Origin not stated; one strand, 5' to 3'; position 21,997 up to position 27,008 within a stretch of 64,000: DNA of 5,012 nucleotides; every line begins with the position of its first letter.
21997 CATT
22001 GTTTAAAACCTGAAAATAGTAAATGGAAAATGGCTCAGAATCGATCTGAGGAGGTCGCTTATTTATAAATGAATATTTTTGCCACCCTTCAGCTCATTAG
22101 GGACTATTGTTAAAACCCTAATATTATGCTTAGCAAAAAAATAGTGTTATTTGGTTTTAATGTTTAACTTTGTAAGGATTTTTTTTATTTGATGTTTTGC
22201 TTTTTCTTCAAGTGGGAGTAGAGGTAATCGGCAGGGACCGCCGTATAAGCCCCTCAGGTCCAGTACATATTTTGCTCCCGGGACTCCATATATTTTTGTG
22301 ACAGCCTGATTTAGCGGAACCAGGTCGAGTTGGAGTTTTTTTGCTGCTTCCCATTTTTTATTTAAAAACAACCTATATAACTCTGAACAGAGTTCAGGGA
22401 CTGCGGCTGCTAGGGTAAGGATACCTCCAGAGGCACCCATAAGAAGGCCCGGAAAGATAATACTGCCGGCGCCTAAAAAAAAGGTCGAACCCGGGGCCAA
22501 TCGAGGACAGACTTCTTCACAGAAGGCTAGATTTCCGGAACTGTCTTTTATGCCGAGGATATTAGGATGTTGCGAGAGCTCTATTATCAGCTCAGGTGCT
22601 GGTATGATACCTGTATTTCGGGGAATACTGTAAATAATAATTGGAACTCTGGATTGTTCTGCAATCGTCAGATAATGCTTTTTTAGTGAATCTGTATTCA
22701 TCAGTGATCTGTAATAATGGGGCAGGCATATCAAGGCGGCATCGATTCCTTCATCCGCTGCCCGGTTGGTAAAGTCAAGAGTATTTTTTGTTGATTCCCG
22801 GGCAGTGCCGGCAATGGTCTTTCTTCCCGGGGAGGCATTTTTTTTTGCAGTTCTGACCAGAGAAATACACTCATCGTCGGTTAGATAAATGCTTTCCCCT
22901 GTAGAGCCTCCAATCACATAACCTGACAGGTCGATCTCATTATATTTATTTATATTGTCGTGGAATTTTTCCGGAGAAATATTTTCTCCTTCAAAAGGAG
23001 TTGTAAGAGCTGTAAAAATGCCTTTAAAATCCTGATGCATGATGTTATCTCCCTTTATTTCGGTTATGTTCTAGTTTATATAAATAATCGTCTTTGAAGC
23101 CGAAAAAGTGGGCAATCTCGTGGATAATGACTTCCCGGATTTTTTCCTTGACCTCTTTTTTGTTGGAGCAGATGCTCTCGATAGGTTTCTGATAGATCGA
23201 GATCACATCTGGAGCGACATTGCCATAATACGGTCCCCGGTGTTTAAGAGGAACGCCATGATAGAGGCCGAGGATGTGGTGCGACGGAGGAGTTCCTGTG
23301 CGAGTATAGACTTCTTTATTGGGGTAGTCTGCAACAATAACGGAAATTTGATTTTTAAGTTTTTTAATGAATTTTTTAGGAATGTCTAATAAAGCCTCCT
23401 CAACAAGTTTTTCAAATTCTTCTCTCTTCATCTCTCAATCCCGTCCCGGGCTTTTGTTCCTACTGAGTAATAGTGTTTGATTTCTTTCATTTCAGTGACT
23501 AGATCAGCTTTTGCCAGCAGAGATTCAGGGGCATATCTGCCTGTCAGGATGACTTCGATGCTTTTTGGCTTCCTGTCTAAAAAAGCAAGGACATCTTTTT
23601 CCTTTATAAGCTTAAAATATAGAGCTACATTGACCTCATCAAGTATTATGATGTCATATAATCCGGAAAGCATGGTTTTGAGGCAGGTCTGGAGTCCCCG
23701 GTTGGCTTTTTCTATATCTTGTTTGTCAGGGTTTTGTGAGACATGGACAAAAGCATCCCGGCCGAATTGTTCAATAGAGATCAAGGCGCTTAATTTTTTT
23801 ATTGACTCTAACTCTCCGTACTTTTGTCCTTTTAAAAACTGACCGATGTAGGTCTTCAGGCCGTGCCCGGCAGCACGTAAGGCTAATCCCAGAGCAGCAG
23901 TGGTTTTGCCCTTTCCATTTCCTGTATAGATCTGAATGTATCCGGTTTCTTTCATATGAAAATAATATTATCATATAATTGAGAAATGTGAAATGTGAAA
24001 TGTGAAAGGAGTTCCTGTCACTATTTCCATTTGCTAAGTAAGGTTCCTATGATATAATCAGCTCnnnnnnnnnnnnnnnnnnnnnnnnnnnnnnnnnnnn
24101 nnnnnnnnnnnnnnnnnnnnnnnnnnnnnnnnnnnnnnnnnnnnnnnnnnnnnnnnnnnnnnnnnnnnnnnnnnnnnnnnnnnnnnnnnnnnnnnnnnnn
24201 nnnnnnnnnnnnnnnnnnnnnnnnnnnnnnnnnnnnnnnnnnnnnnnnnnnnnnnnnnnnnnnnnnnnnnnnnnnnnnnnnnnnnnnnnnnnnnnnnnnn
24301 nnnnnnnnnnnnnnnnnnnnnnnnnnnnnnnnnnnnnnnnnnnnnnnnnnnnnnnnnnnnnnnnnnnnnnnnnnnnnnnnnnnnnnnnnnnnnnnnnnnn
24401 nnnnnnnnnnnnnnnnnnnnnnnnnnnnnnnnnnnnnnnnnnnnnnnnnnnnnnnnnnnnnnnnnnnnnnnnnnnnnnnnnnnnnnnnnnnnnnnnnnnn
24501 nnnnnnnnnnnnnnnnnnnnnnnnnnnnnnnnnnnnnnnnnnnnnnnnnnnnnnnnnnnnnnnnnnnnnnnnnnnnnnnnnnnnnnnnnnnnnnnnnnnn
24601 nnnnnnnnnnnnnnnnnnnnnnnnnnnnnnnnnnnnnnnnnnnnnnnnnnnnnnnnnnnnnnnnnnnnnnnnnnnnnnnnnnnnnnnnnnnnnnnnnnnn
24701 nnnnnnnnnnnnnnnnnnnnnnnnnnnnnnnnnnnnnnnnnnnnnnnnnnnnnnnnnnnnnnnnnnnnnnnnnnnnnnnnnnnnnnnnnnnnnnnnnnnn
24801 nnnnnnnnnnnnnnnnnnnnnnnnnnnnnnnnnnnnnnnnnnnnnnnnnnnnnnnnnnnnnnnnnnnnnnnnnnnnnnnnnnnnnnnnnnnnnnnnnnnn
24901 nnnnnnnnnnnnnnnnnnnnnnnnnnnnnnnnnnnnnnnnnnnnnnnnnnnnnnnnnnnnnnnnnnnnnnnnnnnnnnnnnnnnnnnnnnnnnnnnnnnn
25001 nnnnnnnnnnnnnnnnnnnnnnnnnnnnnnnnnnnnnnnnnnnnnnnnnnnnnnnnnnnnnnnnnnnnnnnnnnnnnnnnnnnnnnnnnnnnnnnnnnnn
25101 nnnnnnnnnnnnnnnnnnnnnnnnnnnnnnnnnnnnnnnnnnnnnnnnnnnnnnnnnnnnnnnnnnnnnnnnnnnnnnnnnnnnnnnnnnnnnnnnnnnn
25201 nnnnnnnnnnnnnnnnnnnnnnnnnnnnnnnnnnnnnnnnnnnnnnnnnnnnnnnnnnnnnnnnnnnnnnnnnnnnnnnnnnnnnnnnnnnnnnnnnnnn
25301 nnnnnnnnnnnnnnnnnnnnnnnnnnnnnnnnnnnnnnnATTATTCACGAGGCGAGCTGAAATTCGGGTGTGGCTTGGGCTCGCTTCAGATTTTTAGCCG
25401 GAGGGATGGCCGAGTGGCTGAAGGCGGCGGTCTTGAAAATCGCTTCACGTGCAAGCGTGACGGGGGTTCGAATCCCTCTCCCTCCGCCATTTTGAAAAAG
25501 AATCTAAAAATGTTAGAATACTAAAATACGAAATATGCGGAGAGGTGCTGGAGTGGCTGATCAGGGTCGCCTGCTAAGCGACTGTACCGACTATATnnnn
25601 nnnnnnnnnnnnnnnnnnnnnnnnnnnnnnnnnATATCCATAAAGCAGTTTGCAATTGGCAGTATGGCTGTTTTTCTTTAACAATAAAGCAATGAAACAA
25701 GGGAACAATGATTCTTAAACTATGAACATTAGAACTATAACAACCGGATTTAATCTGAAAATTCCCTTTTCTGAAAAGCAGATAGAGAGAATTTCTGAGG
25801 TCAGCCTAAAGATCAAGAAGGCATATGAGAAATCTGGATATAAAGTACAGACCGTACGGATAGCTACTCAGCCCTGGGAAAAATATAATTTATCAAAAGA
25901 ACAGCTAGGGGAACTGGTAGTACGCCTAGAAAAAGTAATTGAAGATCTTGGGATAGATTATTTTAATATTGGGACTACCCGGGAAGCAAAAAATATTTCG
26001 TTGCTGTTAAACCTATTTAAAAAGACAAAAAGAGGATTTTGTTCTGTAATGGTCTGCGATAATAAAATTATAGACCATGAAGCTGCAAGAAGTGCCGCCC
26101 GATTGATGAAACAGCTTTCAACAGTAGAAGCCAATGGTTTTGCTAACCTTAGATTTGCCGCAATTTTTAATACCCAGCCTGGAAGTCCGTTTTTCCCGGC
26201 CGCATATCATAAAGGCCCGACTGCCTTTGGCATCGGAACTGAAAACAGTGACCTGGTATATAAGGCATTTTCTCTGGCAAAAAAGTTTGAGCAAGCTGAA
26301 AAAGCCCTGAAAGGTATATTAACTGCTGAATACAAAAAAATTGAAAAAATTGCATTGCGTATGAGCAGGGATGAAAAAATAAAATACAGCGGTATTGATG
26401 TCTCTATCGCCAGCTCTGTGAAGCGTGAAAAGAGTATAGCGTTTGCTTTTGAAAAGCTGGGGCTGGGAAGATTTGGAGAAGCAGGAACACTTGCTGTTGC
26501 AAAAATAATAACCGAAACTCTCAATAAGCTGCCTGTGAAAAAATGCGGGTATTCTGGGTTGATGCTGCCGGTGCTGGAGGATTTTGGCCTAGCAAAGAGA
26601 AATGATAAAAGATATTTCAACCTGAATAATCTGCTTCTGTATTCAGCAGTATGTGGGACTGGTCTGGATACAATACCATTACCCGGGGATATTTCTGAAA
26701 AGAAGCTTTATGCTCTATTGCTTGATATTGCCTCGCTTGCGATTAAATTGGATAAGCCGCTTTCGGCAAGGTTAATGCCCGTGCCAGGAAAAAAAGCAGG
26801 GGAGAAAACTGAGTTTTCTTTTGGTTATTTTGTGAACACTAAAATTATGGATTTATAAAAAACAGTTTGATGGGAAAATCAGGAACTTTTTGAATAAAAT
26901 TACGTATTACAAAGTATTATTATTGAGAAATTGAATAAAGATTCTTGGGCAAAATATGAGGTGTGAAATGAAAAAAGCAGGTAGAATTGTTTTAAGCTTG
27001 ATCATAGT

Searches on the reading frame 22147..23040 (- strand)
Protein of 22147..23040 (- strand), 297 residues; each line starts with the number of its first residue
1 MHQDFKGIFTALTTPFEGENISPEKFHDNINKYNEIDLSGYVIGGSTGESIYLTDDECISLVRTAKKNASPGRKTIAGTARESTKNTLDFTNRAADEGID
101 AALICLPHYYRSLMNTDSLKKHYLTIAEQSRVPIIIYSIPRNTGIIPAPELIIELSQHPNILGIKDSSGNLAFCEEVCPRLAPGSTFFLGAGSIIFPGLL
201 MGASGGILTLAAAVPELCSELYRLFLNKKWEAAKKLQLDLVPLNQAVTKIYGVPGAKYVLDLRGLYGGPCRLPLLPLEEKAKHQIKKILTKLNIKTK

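Call 56: search_protein_families(library=pfam, proteins=[window:22147-23040:-], max_evalue=0.00001)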
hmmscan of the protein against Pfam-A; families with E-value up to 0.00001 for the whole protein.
window:22147-23040:- (297 aa): 1 family
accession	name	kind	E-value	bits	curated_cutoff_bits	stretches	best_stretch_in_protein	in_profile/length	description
PF00701.28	DHDPS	-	1.3e-49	168.9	22.1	1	5-291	2-288/289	Dihydrodipicolinate synthetase family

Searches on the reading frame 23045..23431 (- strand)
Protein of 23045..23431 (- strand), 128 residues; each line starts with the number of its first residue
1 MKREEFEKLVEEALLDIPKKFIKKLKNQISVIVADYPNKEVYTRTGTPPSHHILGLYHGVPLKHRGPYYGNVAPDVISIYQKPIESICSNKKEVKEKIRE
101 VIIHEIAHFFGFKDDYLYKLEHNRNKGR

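Call 56: search_protein_families(library=pfam, proteins=[window:23045-23431:-], max_evalue=0.00001)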
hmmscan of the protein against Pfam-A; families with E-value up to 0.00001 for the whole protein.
window:23045-23431:- (128 aa): 1 family
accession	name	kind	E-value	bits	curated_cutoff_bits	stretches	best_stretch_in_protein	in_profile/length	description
PF06262.17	Zincin_1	-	2.5e-27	95.1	22.4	1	28-120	3-95/97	Zincin-like metallopeptidase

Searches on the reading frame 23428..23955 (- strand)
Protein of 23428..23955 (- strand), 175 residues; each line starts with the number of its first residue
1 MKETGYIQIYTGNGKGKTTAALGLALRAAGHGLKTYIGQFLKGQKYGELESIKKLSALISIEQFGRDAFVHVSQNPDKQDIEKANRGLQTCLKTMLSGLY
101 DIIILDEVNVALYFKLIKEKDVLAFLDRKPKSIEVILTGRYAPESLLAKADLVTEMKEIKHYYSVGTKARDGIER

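Call 56: search_protein_families(library=pfam, proteins=[window:23428-23955:-], max_evalue=0.00001)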
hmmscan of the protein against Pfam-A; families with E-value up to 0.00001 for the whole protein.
window:23428-23955:- (175 aa): 1 family
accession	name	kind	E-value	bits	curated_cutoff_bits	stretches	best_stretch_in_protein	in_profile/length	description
PF02572.21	CobA_CobO_BtuR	-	4.2e-64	216.3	25.7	1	3-174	1-171/172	ATP:corrinoid adenosyltransferase BtuR/CobO/CobP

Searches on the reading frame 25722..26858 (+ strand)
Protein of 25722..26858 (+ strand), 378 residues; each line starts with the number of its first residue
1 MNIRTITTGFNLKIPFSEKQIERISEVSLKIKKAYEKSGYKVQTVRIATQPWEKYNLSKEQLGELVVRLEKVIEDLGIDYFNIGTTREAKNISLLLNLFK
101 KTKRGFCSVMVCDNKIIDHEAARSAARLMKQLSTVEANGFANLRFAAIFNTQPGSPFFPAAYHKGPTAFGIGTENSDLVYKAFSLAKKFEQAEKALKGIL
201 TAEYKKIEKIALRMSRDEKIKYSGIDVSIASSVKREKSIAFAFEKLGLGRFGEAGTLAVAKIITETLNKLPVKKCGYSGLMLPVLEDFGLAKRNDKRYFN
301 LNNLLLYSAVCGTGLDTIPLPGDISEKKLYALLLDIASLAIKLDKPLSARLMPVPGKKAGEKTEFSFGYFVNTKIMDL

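Call 56: search_protein_families(library=pfam, proteins=[window:25722-26858:+], max_evalue=0.00001)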
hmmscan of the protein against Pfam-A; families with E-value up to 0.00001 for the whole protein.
window:25722-26858:+ (378 aa): 1 family
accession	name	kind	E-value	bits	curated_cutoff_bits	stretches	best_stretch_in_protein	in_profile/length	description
PF05167.17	DUF711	-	4.3e-87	293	25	1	1-365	8-406/413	Uncharacterised ACR (DUF711)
